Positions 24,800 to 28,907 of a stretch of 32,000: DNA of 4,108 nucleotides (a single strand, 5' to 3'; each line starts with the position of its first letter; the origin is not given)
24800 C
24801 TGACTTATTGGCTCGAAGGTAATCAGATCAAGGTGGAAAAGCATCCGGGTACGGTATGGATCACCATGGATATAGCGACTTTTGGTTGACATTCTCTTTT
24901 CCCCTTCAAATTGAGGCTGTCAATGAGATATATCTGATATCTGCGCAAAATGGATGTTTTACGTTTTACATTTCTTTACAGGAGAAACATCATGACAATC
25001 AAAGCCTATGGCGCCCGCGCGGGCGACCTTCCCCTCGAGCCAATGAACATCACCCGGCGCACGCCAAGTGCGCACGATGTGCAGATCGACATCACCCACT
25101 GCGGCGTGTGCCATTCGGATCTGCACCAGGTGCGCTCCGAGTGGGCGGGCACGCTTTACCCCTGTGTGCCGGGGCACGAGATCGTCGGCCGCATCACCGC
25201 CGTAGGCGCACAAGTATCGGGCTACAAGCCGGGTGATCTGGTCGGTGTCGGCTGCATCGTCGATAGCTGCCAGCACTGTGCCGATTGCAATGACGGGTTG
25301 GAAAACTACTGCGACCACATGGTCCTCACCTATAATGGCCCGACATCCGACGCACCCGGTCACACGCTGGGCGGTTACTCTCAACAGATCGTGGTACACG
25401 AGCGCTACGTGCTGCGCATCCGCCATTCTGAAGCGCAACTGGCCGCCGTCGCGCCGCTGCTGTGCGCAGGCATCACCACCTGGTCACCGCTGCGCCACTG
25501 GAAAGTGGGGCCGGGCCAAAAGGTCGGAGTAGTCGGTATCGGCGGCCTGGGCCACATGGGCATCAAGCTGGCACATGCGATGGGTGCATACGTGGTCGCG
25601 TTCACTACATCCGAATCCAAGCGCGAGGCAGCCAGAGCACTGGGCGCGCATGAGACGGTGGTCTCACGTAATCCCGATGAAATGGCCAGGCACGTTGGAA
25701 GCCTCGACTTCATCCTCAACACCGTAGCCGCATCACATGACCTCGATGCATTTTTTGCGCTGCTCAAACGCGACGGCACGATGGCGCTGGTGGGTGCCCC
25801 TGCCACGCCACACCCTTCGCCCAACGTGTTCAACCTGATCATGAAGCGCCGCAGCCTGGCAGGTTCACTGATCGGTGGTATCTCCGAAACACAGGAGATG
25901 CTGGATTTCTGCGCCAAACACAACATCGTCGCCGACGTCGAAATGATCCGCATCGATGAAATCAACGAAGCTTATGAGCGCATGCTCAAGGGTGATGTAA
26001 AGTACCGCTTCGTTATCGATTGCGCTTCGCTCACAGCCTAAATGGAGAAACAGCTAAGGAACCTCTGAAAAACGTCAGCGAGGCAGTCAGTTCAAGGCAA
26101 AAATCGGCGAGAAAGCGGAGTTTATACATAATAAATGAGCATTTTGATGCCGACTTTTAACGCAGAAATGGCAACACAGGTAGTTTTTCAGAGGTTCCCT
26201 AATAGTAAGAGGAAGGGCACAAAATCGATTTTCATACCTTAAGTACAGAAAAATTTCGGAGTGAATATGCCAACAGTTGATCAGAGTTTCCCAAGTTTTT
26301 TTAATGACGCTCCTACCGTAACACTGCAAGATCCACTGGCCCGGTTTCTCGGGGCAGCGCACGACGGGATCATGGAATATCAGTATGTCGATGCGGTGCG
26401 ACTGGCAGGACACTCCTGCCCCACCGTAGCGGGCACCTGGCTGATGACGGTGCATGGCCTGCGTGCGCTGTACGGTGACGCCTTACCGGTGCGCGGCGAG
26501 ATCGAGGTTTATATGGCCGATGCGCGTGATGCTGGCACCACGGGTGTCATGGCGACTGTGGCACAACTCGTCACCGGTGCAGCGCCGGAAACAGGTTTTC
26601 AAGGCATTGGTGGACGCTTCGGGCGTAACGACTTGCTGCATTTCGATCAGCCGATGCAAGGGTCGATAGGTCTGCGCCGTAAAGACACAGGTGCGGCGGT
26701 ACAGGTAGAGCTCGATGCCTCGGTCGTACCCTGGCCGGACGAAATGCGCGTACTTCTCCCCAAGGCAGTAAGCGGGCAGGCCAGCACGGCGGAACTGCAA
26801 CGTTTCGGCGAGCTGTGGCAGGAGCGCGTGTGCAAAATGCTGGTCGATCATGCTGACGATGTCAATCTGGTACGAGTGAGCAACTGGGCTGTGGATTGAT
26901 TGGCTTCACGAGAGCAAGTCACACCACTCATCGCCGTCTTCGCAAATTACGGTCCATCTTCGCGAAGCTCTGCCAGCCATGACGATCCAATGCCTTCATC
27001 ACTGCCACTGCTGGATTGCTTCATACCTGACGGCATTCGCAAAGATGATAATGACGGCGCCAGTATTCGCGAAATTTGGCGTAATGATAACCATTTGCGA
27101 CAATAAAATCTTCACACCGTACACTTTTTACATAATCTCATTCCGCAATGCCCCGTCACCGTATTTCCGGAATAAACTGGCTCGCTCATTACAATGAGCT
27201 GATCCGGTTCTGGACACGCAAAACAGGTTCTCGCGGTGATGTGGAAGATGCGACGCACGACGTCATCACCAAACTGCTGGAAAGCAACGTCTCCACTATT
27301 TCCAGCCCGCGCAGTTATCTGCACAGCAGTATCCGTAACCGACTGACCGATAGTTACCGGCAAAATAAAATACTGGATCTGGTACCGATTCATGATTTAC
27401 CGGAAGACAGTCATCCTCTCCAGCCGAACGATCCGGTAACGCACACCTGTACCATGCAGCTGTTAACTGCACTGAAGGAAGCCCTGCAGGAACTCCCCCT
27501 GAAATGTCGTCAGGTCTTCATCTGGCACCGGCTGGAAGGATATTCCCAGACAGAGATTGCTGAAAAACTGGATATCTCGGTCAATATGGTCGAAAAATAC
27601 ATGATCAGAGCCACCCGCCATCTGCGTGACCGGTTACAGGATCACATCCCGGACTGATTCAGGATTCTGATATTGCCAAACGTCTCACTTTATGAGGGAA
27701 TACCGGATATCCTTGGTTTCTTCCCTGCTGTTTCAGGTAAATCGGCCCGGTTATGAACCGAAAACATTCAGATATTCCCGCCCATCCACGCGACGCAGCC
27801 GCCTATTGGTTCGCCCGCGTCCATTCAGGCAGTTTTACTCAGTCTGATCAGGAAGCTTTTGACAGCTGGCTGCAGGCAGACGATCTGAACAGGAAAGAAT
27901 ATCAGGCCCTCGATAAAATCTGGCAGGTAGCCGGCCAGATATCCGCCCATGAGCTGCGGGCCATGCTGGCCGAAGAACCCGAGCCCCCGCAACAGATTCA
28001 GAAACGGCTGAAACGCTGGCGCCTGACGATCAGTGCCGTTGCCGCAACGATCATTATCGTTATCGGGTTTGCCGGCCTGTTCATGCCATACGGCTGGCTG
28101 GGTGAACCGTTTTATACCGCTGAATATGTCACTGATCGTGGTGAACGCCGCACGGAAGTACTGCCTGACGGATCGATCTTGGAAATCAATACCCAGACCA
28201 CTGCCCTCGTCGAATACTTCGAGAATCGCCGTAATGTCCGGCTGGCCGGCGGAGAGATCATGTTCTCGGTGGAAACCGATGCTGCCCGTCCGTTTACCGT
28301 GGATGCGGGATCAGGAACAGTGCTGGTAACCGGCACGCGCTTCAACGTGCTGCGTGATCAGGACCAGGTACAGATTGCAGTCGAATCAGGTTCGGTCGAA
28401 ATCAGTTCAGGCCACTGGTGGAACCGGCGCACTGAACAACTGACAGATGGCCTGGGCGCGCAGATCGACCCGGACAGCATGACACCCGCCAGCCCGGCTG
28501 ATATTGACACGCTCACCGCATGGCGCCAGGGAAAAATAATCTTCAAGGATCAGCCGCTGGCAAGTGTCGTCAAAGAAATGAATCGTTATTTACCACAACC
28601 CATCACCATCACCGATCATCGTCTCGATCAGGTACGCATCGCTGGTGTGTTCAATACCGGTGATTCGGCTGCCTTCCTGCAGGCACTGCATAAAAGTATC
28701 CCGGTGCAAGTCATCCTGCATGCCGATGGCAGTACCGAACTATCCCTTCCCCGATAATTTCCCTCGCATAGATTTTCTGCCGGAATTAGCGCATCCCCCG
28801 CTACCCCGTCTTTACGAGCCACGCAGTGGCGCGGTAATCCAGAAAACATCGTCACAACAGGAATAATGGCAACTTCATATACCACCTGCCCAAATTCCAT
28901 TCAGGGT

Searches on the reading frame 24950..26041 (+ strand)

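Call 37: search_protein_families(library=pfam, proteins=[window:24950-26041:+], max_evalue=0.001)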
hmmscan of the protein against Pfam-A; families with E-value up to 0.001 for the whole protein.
window:24950-26041:+ (363 aa): 5 families
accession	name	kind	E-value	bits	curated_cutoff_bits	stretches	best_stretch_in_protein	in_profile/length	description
PF00107.32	ADH_zinc_N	-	2.3e-25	89.5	31.8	1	199-322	1-128/129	Zinc-binding dehydrogenase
PF08240.17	ADH_N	-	1.2e-24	87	23.5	1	41-157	2-102/104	Alcohol dehydrogenase GroES-like domain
PF01262.27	AlaDh_PNT_C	-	4.9e-05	23.3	23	1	191-260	30-101/214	Alanine dehydrogenase/PNT, C-terminal domain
PF13602.12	ADH_zinc_N_2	-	9.8e-05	23.7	27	1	231-348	1-126/134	Zinc-binding dehydrogenase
PF02826.25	2-Hacid_dh_C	-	0.00027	20.8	25.1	1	189-234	36-81/178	D-isomer specific 2-hydroxyacid dehydrogenase, NAD binding domain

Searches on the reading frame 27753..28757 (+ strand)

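Call 37: search_protein_families(library=pfam, proteins=[window:27753-28757:+], max_evalue=0.001)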
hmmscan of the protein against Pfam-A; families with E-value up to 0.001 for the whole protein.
window:27753-28757:+ (334 aa): 3 families
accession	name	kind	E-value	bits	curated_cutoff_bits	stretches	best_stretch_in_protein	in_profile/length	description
PF04773.18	FecR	-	4.5e-22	78.7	24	1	124-216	2-97/97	FecR protein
PF16220.10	DUF4880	-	2.7e-12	46.8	25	1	14-53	1-40/43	Domain of unknown function (DUF4880)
PF16344.10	FecR_C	-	9.8e-05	22.8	24.4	1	261-320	1-61/70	FecR, C-terminal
